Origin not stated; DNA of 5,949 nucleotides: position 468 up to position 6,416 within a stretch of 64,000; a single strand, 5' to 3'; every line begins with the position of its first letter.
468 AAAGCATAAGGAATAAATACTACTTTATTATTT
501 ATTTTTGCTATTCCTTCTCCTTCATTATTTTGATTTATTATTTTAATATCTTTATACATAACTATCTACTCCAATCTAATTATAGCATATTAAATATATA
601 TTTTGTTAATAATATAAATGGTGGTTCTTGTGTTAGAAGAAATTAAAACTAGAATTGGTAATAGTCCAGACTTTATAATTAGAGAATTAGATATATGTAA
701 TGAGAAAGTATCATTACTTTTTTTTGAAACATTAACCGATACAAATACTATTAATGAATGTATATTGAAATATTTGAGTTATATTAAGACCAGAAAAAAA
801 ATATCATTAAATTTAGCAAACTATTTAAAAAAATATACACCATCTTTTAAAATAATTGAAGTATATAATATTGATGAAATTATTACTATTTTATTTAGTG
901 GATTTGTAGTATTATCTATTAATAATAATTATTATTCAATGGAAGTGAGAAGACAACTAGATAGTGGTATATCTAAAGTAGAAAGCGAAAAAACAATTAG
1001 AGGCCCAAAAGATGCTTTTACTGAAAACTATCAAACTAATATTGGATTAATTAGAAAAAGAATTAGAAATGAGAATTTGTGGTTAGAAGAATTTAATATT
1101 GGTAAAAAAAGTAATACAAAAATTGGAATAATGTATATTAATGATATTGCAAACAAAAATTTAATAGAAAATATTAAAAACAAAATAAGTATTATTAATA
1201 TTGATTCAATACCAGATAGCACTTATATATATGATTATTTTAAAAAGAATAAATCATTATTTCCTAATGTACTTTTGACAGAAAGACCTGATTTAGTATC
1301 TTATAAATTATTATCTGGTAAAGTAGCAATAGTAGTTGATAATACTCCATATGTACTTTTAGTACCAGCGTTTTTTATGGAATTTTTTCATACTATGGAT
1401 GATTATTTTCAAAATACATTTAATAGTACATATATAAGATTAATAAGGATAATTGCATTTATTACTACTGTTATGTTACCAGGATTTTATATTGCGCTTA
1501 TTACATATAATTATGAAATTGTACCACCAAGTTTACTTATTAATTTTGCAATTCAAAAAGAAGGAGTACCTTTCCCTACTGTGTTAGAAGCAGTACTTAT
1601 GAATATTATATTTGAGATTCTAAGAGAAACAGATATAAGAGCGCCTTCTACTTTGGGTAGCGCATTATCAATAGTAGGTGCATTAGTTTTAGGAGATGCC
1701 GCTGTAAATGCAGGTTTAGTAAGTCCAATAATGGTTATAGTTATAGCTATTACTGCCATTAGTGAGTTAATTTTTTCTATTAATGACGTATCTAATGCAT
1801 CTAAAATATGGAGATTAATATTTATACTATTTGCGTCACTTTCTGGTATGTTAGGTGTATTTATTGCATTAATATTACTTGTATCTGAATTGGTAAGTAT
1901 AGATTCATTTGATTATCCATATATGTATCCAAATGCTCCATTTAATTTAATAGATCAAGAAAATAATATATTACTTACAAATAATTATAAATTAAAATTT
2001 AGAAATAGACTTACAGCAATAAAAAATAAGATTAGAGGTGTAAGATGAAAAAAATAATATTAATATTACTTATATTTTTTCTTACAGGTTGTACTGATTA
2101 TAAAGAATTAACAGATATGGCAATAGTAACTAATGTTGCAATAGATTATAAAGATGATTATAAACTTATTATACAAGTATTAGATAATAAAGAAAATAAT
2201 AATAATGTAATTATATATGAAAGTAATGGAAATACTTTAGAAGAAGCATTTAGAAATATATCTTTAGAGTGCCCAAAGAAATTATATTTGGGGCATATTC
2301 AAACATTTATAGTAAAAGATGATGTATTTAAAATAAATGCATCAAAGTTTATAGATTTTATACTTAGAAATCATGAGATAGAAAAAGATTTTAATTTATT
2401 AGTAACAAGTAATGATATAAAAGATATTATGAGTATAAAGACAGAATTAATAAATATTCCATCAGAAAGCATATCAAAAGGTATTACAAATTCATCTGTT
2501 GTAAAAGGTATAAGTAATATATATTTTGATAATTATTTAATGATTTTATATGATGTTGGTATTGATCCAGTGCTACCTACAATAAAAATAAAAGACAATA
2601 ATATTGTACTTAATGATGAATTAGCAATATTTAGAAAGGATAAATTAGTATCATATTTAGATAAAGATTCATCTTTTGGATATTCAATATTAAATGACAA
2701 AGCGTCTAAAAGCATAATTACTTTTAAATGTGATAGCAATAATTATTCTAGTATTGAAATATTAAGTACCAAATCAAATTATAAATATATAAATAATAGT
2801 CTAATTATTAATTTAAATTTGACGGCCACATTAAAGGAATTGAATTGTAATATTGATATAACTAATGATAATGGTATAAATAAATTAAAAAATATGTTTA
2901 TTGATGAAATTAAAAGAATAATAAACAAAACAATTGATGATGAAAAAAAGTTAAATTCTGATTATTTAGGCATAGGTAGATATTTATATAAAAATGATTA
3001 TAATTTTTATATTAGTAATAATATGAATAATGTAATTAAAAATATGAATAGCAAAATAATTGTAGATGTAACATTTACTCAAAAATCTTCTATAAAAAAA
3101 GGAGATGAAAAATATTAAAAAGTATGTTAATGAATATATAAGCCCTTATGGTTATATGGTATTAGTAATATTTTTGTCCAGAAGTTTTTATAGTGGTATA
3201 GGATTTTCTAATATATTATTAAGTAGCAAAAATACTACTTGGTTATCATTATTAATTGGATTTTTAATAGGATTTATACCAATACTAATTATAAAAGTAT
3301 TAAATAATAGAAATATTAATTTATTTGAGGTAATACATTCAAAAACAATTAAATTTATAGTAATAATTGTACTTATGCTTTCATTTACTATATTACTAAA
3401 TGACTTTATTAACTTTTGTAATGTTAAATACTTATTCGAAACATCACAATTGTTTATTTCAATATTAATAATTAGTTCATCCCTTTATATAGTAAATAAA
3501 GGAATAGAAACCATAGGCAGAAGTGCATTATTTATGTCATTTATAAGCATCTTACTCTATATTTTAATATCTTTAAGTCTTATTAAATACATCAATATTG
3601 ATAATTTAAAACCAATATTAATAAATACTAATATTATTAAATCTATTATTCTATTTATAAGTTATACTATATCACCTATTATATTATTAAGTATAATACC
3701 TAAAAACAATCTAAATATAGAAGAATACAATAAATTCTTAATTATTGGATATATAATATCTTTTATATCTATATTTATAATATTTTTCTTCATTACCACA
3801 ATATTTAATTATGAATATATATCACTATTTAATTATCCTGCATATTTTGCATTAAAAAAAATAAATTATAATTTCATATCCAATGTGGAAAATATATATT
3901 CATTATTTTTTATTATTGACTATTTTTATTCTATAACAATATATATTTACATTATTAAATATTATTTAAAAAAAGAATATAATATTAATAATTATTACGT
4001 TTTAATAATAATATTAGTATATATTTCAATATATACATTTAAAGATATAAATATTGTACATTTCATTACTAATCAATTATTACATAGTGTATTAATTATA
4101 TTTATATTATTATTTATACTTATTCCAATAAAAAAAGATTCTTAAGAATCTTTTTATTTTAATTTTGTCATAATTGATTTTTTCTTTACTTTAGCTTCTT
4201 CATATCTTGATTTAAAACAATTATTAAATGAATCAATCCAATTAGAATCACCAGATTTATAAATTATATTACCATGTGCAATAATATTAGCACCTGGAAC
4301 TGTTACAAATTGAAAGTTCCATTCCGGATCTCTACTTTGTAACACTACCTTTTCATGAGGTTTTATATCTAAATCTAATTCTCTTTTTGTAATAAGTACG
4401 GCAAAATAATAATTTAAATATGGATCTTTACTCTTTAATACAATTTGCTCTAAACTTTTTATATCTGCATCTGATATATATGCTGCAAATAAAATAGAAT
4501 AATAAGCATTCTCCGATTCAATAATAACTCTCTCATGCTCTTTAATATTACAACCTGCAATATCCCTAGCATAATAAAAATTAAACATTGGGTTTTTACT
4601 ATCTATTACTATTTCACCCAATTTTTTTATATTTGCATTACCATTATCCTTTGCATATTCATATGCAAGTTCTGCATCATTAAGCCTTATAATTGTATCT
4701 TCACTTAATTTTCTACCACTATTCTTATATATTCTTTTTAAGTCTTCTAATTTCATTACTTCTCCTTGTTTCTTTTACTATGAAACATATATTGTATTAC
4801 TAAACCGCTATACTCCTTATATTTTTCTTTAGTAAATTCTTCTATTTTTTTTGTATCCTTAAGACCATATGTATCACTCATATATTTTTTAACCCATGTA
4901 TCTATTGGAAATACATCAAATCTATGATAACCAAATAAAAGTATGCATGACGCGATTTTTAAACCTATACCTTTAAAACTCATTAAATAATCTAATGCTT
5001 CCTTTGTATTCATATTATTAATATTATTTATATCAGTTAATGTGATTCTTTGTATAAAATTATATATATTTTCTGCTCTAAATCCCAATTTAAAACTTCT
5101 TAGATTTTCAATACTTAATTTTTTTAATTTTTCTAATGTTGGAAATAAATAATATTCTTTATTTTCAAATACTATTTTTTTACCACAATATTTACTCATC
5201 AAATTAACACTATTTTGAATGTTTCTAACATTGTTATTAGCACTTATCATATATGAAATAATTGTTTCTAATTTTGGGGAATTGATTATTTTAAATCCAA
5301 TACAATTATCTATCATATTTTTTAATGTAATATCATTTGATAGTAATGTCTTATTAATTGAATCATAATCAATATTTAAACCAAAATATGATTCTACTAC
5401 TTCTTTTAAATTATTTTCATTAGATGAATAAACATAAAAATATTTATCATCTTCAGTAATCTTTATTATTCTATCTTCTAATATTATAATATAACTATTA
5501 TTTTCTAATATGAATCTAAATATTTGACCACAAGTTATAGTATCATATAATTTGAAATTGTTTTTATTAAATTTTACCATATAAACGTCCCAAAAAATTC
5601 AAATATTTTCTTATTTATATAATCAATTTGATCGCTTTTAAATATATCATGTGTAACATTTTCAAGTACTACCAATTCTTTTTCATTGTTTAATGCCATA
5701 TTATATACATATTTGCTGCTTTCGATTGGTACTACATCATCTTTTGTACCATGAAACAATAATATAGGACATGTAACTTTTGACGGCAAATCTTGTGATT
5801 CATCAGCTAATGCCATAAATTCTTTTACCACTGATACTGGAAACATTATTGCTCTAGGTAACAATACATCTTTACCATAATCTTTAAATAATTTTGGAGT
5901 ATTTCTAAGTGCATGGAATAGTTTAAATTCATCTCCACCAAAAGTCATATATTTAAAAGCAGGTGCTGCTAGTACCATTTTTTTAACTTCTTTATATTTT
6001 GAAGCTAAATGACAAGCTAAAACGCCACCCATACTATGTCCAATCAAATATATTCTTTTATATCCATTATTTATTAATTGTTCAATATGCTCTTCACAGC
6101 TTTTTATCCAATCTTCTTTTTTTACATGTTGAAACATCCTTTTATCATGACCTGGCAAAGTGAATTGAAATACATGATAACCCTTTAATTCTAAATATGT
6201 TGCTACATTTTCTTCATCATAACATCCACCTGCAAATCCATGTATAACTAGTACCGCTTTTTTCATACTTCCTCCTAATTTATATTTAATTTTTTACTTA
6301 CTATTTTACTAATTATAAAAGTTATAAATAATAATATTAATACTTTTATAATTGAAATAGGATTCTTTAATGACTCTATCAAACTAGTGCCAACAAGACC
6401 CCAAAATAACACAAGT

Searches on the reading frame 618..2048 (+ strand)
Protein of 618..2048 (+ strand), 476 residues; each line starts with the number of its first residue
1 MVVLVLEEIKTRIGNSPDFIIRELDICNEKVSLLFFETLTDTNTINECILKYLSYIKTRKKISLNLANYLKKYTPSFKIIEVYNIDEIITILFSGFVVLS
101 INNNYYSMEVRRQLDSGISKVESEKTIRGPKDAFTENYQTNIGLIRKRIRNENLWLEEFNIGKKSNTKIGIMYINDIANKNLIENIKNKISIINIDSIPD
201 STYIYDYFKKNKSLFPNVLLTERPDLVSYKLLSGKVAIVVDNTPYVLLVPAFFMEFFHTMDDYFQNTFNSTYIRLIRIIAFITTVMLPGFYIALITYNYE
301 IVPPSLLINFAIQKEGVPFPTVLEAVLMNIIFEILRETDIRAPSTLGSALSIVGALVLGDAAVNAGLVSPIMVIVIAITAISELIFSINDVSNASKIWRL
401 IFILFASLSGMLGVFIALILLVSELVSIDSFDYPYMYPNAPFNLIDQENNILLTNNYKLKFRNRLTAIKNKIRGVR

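Call 36: search_protein_families(library=pfam, proteins=[window:618-2048:+], max_evalue=0.001)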
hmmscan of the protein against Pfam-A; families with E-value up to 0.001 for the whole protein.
window:618-2048:+ (476 aa): 1 family
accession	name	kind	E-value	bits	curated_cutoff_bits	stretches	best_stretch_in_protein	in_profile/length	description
PF03323.18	GerA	-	6.7e-147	490.2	27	1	8-460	2-461/466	Bacillus/Clostridium GerA spore germination protein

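Call 75: find_encoding_contigs(protein=window:618-2048:+, flank=10000, max_places=1)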
Protein window:618-2048:+ (476 aa): no gene with exactly this product is on record in the collection.

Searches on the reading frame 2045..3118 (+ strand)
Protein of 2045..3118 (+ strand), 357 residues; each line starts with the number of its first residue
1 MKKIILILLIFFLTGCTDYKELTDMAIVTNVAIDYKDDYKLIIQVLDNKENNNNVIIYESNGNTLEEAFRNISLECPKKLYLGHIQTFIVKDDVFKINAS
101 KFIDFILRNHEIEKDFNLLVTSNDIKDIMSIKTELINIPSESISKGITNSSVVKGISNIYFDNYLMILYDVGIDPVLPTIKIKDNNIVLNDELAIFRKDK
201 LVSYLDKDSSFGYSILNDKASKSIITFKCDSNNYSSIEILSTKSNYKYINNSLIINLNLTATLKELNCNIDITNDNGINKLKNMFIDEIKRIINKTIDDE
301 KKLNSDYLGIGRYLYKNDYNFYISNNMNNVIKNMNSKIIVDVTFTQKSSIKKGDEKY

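Call 36: search_protein_families(library=pfam, proteins=[window:2045-3118:+], max_evalue=0.001)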
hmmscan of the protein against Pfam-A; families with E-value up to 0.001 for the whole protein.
window:2045-3118:+ (357 aa): 2 families
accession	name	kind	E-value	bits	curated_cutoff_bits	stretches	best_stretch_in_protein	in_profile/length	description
PF25198.1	Spore_GerAC_N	-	2e-32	112.9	27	1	18-182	1-176/176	Spore germination protein N-terminal domain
PF05504.16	Spore_GerAC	-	1.7e-23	84.1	23.6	1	192-343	2-162/167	Spore germination B3/ GerAC like, C-terminal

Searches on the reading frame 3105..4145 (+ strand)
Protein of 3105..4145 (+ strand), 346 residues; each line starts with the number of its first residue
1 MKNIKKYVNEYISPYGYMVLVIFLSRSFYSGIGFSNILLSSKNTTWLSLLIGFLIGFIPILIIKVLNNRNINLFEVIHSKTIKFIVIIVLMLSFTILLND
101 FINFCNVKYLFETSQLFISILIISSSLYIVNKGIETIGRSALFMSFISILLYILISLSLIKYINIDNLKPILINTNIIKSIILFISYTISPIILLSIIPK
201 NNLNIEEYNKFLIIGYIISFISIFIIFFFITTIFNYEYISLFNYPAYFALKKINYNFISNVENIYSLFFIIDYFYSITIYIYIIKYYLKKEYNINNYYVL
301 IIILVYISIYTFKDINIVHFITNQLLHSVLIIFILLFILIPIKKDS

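Call 36: search_protein_families(library=pfam, proteins=[window:3105-4145:+], max_evalue=0.001)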
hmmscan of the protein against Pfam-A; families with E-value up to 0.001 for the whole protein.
window:3105-4145:+ (346 aa): 1 family
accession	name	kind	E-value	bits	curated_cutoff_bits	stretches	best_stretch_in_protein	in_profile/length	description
PF03845.19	Spore_permease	-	1.8e-11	43.9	23.4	1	30-311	18-312/321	Spore germination protein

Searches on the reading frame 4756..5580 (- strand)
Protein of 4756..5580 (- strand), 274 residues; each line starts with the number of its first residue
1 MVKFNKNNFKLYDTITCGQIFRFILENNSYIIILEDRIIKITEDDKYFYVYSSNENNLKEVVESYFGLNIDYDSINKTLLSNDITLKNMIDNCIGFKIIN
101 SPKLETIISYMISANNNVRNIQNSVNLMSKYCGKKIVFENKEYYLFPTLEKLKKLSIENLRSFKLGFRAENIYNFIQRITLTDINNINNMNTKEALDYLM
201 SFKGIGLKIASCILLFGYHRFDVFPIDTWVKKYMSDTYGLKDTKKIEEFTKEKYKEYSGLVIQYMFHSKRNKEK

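Call 36: search_protein_families(library=pfam, proteins=[window:4756-5580:-], max_evalue=0.001)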
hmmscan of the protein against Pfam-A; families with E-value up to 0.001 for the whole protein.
window:4756-5580:- (274 aa): 2 families
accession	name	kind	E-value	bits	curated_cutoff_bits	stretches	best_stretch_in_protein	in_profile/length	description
PF07934.18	OGG_N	-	4e-16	59.7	23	1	2-107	2-115/115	8-oxoguanine DNA glycosylase, N-terminal domain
PF00730.31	HhH-GPD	-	1.2e-05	26.1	26.2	1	108-253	1-105/108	HhH-GPD superfamily base excision DNA repair protein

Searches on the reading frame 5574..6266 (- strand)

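Call 36: search_protein_families(library=pfam, proteins=[window:5574-6266:-], max_evalue=0.001)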
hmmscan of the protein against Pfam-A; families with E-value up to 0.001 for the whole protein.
window:5574-6266:- (230 aa): 22 families
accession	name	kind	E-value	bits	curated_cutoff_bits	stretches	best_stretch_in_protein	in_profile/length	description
PF12146.15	Hydrolase_4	-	1.1e-30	107.2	27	2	2-106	4-113/239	Serine aminopeptidase, S33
PF00561.26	Abhydrolase_1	-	3.5e-20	73.2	25.8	1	4-104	2-103/245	alpha/beta hydrolase fold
PF12697.13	Abhydrolase_6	-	3.1e-14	54.6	26.3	1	5-212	1-210/217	Alpha/beta hydrolase family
PF00326.27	Peptidase_S9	-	1.6e-08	34.7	22.6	1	49-226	44-207/213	Prolyl oligopeptidase family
PF02230.22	Abhydrolase_2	-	1.1e-07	32.4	23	0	154-210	143-203/217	Phospholipase/Carboxylesterase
PF20408.4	Abhydrolase_11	-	2.2e-07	31.2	27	1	3-96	3-101/193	Alpha/beta hydrolase domain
PF01738.24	DLH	-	3.9e-07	30.3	21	0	44-99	66-126/217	Dienelactone hydrolase family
PF06821.19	Ser_hydrolase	-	9e-07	29.4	22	1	45-124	34-113/172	Serine hydrolase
PF07819.20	PGAP1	-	1e-06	29.2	24.3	1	50-125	68-152/233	PGAP1-like alpha/beta domain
PF03959.19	FSH1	-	1.4e-06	28.6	21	1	57-197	88-191/211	Serine hydrolase (FSH1)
PF12695.13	Abhydrolase_5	-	3.1e-06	27.5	27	0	62-101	47-88/164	Alpha/beta hydrolase family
PF12740.14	PETase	-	3.1e-06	27.2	28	0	162-221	165-225/263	PET hydrolase-like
PF10230.15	LIDHydrolase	-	3.5e-06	27.4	27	1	51-118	62-134/262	Lipid-droplet associated hydrolase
PF05728.18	UPF0227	-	6.8e-06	26.5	21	1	53-107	41-94/187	Uncharacterised protein family (UPF0227)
PF20434.5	BD-FAE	-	1.2e-05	25.4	26.8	0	163-188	187-212/215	BD-FAE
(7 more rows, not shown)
